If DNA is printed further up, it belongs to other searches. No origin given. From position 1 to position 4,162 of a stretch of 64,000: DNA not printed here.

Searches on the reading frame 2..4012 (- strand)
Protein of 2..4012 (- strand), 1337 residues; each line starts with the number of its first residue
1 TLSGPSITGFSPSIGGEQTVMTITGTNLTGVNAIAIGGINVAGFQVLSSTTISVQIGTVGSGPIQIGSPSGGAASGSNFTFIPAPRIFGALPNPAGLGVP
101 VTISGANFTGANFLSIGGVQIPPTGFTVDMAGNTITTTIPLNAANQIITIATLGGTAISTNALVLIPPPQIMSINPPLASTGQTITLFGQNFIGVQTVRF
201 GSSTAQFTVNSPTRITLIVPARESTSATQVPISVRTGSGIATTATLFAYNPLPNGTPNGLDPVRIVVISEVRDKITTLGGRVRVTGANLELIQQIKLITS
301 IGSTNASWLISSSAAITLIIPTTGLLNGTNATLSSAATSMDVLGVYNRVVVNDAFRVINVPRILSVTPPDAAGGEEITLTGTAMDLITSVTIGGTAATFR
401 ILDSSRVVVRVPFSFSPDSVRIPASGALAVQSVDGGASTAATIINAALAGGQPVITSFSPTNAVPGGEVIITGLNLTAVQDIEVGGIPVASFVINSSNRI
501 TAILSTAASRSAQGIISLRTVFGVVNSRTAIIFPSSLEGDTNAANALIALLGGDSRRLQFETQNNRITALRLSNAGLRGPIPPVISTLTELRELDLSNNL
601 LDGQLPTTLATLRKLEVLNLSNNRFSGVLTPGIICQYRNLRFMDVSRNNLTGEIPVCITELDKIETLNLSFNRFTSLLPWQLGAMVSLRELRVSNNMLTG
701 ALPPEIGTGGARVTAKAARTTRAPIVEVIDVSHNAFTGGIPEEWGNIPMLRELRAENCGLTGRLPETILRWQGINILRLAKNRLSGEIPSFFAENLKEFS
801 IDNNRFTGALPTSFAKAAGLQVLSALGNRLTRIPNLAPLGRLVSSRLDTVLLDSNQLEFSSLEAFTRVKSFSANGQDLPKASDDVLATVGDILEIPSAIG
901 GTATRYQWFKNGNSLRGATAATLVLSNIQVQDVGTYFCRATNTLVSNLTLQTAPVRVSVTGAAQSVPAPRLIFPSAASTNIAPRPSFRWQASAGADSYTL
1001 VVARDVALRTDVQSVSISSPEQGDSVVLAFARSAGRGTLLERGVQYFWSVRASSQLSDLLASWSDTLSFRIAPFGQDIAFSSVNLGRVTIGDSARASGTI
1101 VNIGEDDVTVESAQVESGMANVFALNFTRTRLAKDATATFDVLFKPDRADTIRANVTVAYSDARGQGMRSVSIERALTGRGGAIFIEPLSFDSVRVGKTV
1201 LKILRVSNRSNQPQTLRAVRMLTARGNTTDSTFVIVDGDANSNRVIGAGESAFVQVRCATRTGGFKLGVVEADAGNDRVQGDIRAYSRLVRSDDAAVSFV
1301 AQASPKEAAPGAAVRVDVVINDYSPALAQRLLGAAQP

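Call 36: search_protein_families(library=pfam, proteins=[window:2-4012:-], max_evalue=0.01)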
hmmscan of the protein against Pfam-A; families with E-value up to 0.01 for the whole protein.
window:2-4012:- (1337 aa): 15 families
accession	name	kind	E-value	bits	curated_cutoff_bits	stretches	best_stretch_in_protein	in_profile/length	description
PF00560.39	LRR_1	-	2.8e-28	92.3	20.6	0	591-612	2-23/23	Leucine Rich Repeat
PF01833.30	TIG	-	1.6e-22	79.7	20.9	4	169-249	1-84/84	IPT/TIG domain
PF13855.12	LRR_8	-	1.1e-19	70.4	27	3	590-650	2-61/61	Leucine rich repeat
PF12799.13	LRR_4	-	1.7e-12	47.6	27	2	589-624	1-35/44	Leucine Rich repeats (2 copies)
PF15780.11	ASH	-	1.2e-08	35.4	27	1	1072-1162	6-92/98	Abnormal spindle-like microcephaly-assoc'd, ASPM-SPD-2-Hydin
PF23598.1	LRR_14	-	1.9e-07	30.6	40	1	585-694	43-147/353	Leucine-rich repeat region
PF22544.2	HYDIN_VesB_CFA65-like_Ig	-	3.9e-07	30.6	25.5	1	1080-1164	7-89/100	HYDIN/CFA65/VesB-like, Ig-like domain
PF24141.1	LRR_ComC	-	6.2e-07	29.8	27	1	635-710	188-259/288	EGF-like domain-containing protein ComC LRR domain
PF13927.12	Ig_3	-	7.8e-07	29.9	30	1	888-942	14-78/78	Immunoglobulin domain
PF23211.1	LRR_LRWD1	-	6.3e-06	26.5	28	0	582-630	35-81/190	Leucine-rich repeat and WD repeat-containing protein 1, LRR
PF13895.12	Ig_2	-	7.2e-06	26.6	27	1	903-957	28-77/79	Immunoglobulin domain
PF22073.2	Cep192_D4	-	0.00029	21.4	35.5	0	1189-1218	11-40/112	Cep192 domain 4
PF07679.22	I-set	-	0.00029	21.3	23.7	1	883-944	8-79/90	Immunoglobulin I-set domain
PF00047.31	ig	-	0.0015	19.3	21.8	1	902-946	22-76/81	Immunoglobulin domain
PF20144.5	TIG_SUH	-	0.0028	18.2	24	0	179-228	12-61/94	TIG domain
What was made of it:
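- Closest known: ASH/MSP. Different: Pfam ASH proper is below cut-off in A (16.8 against 27) though above it in B (35.4; call 36).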
